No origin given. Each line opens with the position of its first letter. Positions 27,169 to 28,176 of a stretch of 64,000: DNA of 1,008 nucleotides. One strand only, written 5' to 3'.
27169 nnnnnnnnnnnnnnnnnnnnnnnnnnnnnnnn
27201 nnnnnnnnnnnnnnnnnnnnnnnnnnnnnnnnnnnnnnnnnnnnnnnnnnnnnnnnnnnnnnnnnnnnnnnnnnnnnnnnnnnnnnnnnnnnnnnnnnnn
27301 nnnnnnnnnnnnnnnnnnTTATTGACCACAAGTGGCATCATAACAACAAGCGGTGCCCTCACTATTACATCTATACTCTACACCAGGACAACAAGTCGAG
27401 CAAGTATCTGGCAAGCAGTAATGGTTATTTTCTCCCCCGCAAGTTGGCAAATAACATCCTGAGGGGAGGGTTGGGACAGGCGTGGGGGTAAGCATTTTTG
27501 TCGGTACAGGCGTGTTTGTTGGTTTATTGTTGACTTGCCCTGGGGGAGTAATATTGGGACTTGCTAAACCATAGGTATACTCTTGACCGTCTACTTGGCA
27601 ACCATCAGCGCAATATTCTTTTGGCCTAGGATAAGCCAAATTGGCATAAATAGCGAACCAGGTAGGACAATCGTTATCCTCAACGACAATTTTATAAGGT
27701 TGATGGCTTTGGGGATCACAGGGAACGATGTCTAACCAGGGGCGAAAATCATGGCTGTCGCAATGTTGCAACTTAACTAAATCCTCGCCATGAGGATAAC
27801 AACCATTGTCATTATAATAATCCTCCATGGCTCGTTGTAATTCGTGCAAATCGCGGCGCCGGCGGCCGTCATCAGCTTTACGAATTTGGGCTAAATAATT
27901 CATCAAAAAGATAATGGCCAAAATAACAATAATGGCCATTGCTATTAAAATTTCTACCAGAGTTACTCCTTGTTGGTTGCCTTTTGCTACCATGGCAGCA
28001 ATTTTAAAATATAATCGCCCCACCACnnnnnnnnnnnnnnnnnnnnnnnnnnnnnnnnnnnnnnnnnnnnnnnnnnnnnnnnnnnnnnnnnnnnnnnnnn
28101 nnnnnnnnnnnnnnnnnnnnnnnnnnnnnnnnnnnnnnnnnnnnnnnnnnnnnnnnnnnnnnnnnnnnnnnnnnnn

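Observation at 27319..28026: Pilin with Thr/Pro linker and an 11-cysteine C-terminal knot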

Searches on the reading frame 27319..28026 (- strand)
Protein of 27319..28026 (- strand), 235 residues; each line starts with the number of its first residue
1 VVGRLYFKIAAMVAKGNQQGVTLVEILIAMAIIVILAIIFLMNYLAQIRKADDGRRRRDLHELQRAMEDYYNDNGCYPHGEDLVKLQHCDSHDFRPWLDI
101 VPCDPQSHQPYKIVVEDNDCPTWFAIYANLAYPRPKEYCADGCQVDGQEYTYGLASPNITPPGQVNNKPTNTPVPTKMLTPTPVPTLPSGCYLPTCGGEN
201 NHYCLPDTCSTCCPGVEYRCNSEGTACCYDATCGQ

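Call 3: search_protein_families(library=pfam, proteins=[window:27319-28026:-], max_evalue=0.1)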
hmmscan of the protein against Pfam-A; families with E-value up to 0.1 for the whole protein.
window:27319-28026:- (235 aa): 4 families
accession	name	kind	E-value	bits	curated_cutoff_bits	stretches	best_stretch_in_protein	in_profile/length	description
PF07963.17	N_methyl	-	8.3e-07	28.8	21.2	1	17-39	3-25/27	Prokaryotic N-terminal methylation motif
PF16982.10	Flp1_like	-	0.0064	16.4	33.5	1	18-40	6-28/49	Putative Flagellin, Flp1-like, domain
PF08334.16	T2SSG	-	0.0084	16.6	21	1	44-106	2-70/108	Type II secretion system (T2SS), protein G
PF16732.10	ComP_DUS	-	0.0086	17.4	27.3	1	44-86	3-37/87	Type IV minor pilin ComP, DNA uptake sequence receptor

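Call 6: find_homologous_proteins(query=window:27322-27993:-, max_evalue=0.001)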
Query seq(224 aa) (224 aa): 5 proteins with E <= 0.001 among 42 candidates.
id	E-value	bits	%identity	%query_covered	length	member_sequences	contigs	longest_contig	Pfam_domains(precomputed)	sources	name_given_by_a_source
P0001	1.3e-157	541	100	100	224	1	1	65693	PF07963.18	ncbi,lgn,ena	-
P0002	1.3e-109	383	69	100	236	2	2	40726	-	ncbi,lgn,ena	-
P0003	1.6e-99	350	64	99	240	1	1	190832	-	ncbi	-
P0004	1.6e-97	344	65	99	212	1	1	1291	PF07963.18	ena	-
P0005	1.7e-90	321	67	91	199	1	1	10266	-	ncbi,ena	-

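Call 11: find_encoding_contigs(protein=P0001, flank=3000, max_places=3)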
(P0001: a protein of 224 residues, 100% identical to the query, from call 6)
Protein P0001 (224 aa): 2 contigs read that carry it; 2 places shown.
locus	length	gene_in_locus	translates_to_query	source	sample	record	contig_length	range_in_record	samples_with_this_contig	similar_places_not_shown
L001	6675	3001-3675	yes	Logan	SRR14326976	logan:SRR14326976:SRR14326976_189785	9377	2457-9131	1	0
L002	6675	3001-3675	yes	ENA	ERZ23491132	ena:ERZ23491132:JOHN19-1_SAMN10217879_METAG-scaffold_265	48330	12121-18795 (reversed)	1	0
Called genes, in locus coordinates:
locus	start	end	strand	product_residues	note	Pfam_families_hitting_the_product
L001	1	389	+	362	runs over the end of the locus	PF00437:T2SSE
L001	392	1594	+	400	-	PF28597:T2SSF_N, PF00482:T2SSF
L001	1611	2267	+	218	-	PF07963:N_methyl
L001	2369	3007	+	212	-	PF06750:A24_N_bact, PF01478:Peptidase_A24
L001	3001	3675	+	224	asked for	PF07963:N_methyl (weak)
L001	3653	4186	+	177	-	PF07963:N_methyl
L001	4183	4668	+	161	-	PF07963:N_methyl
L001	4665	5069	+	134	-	PF07963:N_methyl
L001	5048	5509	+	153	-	PF08334:T2SSG (weak)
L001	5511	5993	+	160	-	-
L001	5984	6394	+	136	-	-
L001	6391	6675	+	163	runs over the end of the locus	-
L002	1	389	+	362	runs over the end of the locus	PF00437:T2SSE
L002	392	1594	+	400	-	PF28597:T2SSF_N, PF00482:T2SSF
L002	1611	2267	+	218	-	PF07963:N_methyl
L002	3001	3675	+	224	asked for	PF07963:N_methyl (weak)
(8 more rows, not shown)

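Call 13: list_cluster_members(proteins=[P0001, P0002, P0003, P0005])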
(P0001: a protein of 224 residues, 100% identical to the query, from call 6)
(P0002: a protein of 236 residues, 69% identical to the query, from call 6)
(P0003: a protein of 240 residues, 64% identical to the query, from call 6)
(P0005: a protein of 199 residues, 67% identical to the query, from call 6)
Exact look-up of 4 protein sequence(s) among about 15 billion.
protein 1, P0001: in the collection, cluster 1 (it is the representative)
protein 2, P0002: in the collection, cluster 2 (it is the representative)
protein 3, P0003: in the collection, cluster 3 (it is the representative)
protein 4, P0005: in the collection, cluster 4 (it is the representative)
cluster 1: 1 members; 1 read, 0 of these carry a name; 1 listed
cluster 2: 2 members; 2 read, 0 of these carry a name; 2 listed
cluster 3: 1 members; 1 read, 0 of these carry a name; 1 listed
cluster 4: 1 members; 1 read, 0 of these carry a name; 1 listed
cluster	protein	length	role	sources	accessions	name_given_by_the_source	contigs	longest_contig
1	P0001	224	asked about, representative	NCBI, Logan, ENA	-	-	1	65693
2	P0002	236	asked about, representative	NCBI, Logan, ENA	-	-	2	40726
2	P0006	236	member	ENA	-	-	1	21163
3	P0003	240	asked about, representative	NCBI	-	-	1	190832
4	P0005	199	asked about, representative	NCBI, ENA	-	-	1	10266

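Call 17: predict_structure(alignment_id=A1)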
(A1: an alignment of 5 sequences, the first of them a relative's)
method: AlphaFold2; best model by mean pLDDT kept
length: 224 residues; sequences in the alignment: 5
mean_pLDDT: 49.7   pTM: 0.24
mean pLDDT of the five models: 49.7, 41.1, 40.9, 40.0, 37.2
residues with pLDDT >= 90: 0; 70-90: 22; 50-70: 71; < 50: 131
segments of 3 or more residues with pLDDT < 50: 1-9, 49-53, 55-57, 66-68, 84-92, 121-137, 139-183, 185-205, 219-224
pLDDT, mean of each block of 10 residues (from residue 1): 40 75 86 69 51 49 50 56 49 49 53 52 45 47 43 32 27 37 48 43 47 52 36
secondary structure, 60 per line:
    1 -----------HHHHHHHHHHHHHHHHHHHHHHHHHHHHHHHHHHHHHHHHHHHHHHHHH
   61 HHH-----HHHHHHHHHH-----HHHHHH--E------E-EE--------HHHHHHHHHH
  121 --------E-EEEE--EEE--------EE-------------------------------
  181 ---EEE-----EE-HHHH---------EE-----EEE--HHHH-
elements in order: H12-63 H69-78 H84-89 H111-120 E131-134 E137-139 E184-186 H195-198 E215-217 H220-223

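Call 22: find_homologous_proteins(query=A3, max_evalue=0.00001)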
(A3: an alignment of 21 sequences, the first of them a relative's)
Query A3 (21 sequences) (224 aa, profile of the alignment): 126 proteins with E <= 0.00001 among 5644 candidates; the best 120 are listed.
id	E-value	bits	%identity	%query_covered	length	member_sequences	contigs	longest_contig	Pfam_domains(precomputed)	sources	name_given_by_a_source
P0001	9.1e-75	269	100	100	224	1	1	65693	PF07963.18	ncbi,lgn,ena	-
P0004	3.1e-73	264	65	99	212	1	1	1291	PF07963.18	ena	-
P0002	4.8e-73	264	69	100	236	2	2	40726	-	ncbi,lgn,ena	-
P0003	5.4e-73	263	64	99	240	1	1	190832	-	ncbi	-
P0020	1.3e-69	252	31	97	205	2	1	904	-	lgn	-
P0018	6.3e-64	234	28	95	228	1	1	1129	-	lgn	-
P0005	2.9e-63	232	67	91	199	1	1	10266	-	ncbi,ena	-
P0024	1.9e-61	226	30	96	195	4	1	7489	-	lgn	-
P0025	2.5e-60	222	27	96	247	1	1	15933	-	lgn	-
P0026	2.5e-59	219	29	85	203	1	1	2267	-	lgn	-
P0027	1.1e-49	187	30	92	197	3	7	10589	-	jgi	jgi:type II secretory pathway pseudopilin PulG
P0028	4.4e-49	185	33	96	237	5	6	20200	-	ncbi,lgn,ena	-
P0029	7.2e-48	181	33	95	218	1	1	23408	-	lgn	-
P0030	2.5e-47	180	33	95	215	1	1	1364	-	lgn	-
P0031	5.3e-45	172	40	62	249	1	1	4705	-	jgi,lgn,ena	-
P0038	9.2e-40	155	36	62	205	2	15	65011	-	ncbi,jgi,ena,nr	ncbi:MAG: hypothetical protein UU03_C0001G0014 [Candidatus Woesebacteria bacterium GW2011_GWA1_40_45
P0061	2.4e-29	121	39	66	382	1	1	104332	PF12733.14,PF07963.18,PF22434.2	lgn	-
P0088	2.8e-26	111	38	64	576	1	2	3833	PF12733.14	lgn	-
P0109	2.2e-23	101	31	63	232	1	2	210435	-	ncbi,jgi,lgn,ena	ncbi:MAG: prepilin-type N-terminal cleavage/methylation domain-containing protein [Candidatus Shapir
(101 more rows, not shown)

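Call 38: predict_structure(alignment_id=A4)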
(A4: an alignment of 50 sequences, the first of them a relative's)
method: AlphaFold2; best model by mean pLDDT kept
length: 224 residues; sequences in the alignment: 50
mean_pLDDT: 87.6   pTM: 0.62
mean pLDDT of the five models: 87.6, 87.6, 87.5, 87.2, 86.4
residues with pLDDT >= 90: 162; 70-90: 31; 50-70: 14; < 50: 17
segments of 3 or more residues with pLDDT < 50: 152-166
pLDDT, mean of each block of 10 residues (from residue 1): 72 96 98 95 97 97 97 96 98 97 95 94 79 86 78 43 48 80 92 95 97 96 91
secondary structure, 60 per line:
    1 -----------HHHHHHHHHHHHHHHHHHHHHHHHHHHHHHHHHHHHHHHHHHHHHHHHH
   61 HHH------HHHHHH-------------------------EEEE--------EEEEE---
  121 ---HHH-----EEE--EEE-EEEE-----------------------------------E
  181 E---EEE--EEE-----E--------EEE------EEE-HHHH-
elements in order: H12-63 H70-75 E101-104 E113-117 E132-134 E137-139 E141-144 E185-187 E190-192 E207-209 E216-218 H220-223

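Call 41: fold_search(model_id=the predicted structure, library=pdb)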
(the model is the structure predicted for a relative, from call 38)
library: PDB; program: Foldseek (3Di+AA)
matches with E <= 10: 40; with E <= 0.001: 0
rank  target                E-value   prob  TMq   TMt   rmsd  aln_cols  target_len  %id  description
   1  4lw9_A                1.0e-02  0.99  0.29  0.51   5.7       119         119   16  Crystal structure of Vibrio cholera major pseudopilin EpsG (released 2014-07-16)
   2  3gn9_A                2.5e-02  0.95  0.30  0.55   6.6       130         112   17  Crystal structure of the major pseudopilin from the type 2 secretion system of Vibrio vulnificus (released 2009-07-28)
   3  9iuf_A                2.7e-02  1.00  0.40  0.42   3.8       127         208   16  Cryo-EM structure of the type IVb pilus from enterotoxigenic Escherichia coli (released 2025-05-28)
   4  4lw9_I                2.9e-02  0.96  0.29  0.52   5.7       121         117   18  Crystal structure of Vibrio cholera major pseudopilin EpsG (released 2014-07-16)
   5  4lw9_F                4.6e-02  0.93  0.28  0.52   5.6       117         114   16  Crystal structure of Vibrio cholera major pseudopilin EpsG (released 2014-07-16)
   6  3g20_B                1.0e-01  0.82  0.30  0.53   7.7       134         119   19  Crystal structure of the major pseudopilin from the type 2 secretion system of enterohaemorrhagic Escherichia coli (released 2009-07-28)
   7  6t8s_BBB              2.5e-01  0.51  0.30  0.45   5.6       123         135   15  Structure of the major Type IV pilin PilA1 from Clostridium difficile (released 2020-03-25)
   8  6t8s_CCC              4.3e-01  0.60  0.26  0.41   4.2        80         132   19  Structure of the major Type IV pilin PilA1 from Clostridium difficile (released 2020-03-25)
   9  6t8s_AAA              9.5e-01  0.38  0.26  0.41   4.1        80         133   18  Structure of the major Type IV pilin PilA1 from Clostridium difficile (released 2020-03-25)
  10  2cow_MODEL_1_A        1.8e+00  0.03  0.12  0.20   7.2        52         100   19  Solution structure of the CAP-Gly domain in human Kinesin-like protein KIF13B (released 2005-11-19)
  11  9g6k_Lm               1.8e+00  0.01  0.09  0.10  17.4        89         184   11  LSU structure derived from the LSU sample of the mitoribosome from T. gondii. (released 2024-12-11)
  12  7t31_B                2.0e+00  0.13  0.30  0.15   6.1       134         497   12  X-ray Structure of Clostridiodies difficile PilW (released 2022-10-19)
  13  5gpl_A                2.5e+00  0.04  0.19  0.20  16.9       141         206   12  Crystal structure of Ccp1 (released 2016-11-30)
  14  5lqp_AB               2.6e+00  0.01  0.09  0.14  13.2        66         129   18  Cryo-EM reconstruction of bacteriophage AP205 virus-like particles. (released 2016-12-14)
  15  4i4o_A                3.4e+00  0.01  0.10  0.13  12.2        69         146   17  BEL beta-trefoil apo crystal form 1 (released 2013-04-24)
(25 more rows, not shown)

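Call 48: find_encoding_contigs(protein=P0003, flank=10000, max_places=2)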
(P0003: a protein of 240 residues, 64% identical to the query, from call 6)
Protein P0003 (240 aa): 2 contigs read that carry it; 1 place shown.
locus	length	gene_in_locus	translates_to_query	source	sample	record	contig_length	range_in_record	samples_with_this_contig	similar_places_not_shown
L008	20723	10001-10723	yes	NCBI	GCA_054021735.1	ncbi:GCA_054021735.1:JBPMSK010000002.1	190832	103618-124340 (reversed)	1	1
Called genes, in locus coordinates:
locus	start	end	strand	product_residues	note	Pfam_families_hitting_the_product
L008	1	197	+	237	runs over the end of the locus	PF20772:TACO1_YebC_N, PF01709:Transcrip_reg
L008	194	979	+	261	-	-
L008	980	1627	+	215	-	PF13177:DNA_pol3_delta2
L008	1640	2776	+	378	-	PF02661:Fic, PF08220:HTH_DeoR (faint)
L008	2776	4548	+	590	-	PF04675:DNA_ligase_A_N, PF01068:DNA_ligase_A_M, PF04679:DNA_ligase_A_C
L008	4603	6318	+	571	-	PF05157:MshEN, PF00437:T2SSE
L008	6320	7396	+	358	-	PF00437:T2SSE, PF13191:AAA_16 (faint), PF13401:AAA_22 (faint)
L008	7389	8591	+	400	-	PF28597:T2SSF_N (weak), PF00482:T2SSF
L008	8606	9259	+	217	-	PF07963:N_methyl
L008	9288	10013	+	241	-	PF06750:A24_N_bact, PF01478:Peptidase_A24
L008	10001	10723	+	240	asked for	-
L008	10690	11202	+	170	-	PF07963:N_methyl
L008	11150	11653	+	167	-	PF07963:N_methyl, PF08334:T2SSG (faint)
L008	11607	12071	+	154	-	PF07963:N_methyl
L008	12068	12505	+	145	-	PF07963:N_methyl (weak), PF08334:T2SSG (weak)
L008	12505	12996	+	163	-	PF07963:N_methyl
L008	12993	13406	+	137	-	-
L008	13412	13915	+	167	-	PF07963:N_methyl (weak)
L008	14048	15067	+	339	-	PF11104:PilM_2, PF14450:FtsA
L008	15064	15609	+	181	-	-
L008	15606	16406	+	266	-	-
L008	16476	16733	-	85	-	PF13083:KH_KhpA-B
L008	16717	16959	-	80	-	PF00886:Ribosomal_S16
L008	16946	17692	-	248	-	PF14622:Ribonucleas_3_3, PF00636:Ribonuclease_3, PF00035:dsrm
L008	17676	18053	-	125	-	PF01029:NusB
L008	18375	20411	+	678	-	PF17191:RecG_wedge, PF01336:tRNA_anti-codon (weak), PF00270:DEAD, PF04851:ResIII, PF13604:AAA_30 (faint), PF00271:Helicase_C, PF22590:Cas3-like_C_2 (weak), PF19833:RecG_dom3_C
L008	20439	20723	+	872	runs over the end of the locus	PF00912:Transgly, PF00905:Transpeptidase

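Call 50: find_encoding_contigs(protein=P0038, flank=6000, max_places=1)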
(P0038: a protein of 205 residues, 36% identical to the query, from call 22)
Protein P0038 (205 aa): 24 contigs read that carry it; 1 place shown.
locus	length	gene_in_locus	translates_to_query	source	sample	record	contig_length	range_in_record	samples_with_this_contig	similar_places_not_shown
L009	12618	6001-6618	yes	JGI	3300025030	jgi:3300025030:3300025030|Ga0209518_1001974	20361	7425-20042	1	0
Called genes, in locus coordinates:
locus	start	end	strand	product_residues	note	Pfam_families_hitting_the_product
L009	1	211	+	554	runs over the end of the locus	PF00664:ABC_membrane, PF02463:SMC_N (faint), PF00005:ABC_tran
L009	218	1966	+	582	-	PF05157:MshEN, PF00437:T2SSE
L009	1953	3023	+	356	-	PF00437:T2SSE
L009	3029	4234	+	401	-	PF28597:T2SSF_N, PF00482:T2SSF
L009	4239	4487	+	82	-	-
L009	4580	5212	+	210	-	PF07963:N_methyl (weak)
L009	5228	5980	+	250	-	PF06750:A24_N_bact, PF01478:Peptidase_A24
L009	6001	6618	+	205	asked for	-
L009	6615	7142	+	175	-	-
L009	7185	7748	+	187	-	PF07963:N_methyl (weak)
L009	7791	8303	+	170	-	PF07963:N_methyl (weak), PF08334:T2SSG (weak)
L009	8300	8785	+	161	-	PF07963:N_methyl (weak)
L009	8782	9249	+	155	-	PF07963:N_methyl (weak)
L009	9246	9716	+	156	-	PF07963:N_methyl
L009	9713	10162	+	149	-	-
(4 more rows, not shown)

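Call 51: find_encoding_contigs(protein=P0109, flank=6000, max_places=1)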
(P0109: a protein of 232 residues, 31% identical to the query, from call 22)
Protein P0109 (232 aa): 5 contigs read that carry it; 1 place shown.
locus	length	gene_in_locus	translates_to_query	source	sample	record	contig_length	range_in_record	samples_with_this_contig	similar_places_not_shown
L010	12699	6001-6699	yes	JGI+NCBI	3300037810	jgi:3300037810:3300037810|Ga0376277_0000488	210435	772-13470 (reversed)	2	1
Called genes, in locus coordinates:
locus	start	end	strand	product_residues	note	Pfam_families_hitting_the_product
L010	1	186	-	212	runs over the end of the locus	PF13177:DNA_pol3_delta2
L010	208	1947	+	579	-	PF05157:MshEN, PF00437:T2SSE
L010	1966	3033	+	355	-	PF00437:T2SSE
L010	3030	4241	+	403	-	PF28597:T2SSF_N (weak), PF00482:T2SSF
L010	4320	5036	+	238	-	PF07963:N_methyl (weak)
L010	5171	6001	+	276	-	PF06750:A24_N_bact, PF01478:Peptidase_A24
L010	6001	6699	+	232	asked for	-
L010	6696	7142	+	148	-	-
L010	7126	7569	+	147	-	PF07963:N_methyl, PF22434:PilW_C (faint)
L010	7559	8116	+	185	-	PF07963:N_methyl (weak)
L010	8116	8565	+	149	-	-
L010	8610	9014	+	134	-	PF07963:N_methyl (weak)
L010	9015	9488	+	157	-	PF07963:N_methyl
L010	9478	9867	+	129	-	-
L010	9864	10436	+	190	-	PF07963:N_methyl (faint)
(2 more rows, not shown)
